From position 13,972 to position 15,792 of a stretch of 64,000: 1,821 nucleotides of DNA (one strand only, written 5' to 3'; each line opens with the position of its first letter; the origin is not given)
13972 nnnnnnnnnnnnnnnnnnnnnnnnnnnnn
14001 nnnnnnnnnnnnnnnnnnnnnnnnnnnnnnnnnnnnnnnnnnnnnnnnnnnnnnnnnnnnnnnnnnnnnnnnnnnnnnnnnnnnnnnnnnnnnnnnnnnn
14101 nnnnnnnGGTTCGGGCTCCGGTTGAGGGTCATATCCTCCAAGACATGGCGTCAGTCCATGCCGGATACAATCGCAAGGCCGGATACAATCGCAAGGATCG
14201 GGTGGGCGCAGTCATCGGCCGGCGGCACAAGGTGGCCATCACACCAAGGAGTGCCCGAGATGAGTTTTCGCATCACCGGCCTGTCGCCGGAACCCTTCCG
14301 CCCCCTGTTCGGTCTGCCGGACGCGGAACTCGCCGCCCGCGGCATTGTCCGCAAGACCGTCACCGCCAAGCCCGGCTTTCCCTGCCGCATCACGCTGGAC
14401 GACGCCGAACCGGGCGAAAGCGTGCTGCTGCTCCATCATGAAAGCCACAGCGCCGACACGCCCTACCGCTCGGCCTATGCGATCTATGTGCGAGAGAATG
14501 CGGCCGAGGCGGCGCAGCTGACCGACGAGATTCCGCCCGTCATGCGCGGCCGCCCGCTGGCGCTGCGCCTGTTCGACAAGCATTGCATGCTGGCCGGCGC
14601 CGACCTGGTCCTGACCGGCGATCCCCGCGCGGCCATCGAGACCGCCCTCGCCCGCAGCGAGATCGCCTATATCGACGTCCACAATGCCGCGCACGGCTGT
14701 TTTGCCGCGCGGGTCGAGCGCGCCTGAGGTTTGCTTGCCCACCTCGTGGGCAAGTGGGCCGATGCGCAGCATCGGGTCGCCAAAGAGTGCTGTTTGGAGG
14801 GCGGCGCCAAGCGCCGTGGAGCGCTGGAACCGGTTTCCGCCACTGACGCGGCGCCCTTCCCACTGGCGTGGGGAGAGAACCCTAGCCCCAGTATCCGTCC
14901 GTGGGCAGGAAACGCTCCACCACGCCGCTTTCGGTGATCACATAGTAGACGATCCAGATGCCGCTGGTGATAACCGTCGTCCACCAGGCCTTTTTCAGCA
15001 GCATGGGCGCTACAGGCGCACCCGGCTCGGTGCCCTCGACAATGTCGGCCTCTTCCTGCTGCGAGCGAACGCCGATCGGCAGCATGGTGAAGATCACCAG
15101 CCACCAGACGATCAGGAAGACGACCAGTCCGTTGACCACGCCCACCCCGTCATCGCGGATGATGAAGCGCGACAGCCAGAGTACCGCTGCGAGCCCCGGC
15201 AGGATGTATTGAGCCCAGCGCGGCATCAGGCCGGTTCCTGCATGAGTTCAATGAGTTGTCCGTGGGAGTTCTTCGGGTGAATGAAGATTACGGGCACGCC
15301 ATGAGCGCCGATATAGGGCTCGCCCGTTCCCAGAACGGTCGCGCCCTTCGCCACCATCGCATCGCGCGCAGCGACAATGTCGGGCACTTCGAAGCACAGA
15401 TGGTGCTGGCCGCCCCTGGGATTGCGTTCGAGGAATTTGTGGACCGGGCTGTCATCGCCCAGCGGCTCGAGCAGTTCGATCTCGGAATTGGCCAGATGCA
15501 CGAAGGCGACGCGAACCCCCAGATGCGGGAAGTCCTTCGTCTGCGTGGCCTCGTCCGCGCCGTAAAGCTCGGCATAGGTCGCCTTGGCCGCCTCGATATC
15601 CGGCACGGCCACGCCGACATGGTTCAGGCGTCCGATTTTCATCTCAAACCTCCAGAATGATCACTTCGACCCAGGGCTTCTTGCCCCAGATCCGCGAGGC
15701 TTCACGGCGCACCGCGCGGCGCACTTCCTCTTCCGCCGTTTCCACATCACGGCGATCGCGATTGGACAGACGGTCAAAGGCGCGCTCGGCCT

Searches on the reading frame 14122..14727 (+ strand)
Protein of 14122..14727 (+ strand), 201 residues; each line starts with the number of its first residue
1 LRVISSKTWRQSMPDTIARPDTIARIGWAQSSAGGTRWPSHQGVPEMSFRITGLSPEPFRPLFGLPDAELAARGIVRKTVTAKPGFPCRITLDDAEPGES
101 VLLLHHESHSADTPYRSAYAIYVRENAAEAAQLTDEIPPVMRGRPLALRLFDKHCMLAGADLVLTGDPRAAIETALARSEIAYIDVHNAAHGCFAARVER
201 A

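Call 65: search_protein_families(library=pfam, proteins=[window:14122-14727:+], max_evalue=0.001)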
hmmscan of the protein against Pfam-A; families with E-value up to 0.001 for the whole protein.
window:14122-14727:+ (201 aa): 1 family
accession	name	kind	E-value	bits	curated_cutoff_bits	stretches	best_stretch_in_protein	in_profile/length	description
PF06718.16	DUF1203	-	2.6e-34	118.4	27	1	85-200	1-116/116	Protein of unknown function (DUF1203)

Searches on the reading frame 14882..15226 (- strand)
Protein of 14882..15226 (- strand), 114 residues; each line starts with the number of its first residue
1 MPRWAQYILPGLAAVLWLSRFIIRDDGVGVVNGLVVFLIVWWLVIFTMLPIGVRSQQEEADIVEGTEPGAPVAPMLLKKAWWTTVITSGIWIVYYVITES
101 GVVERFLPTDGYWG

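Call 65: search_protein_families(library=pfam, proteins=[window:14882-15226:-], max_evalue=0.001)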
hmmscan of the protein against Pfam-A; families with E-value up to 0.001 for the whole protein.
window:14882-15226:- (114 aa): 1 family
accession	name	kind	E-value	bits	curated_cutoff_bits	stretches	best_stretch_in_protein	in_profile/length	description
PF07330.17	DUF1467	-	1e-23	83.5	29.4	1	30-104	3-78/83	Protein of unknown function (DUF1467)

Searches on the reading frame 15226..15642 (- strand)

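Call 65: search_protein_families(library=pfam, proteins=[window:15226-15642:-], max_evalue=0.001)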
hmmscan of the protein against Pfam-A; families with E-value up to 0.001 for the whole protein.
window:15226-15642:- (138 aa): 4 families
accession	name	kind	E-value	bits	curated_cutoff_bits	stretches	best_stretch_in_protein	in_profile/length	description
PF13669.12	Glyoxalase_4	-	6.7e-22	78.3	27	1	7-120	1-109/109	Glyoxalase/Bleomycin resistance protein/Dioxygenase superfamily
PF00903.31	Glyoxalase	-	3.4e-11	44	20.6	1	5-115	1-107/121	Glyoxalase/Bleomycin resistance protein/Dioxygenase superfamily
PF13468.12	Glyoxalase_3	-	1.1e-05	26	25.1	1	6-102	1-101/176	Glyoxalase-like domain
PF18029.7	Glyoxalase_6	-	0.00032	21.8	23.6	1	9-109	2-89/106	Glyoxalase-like domain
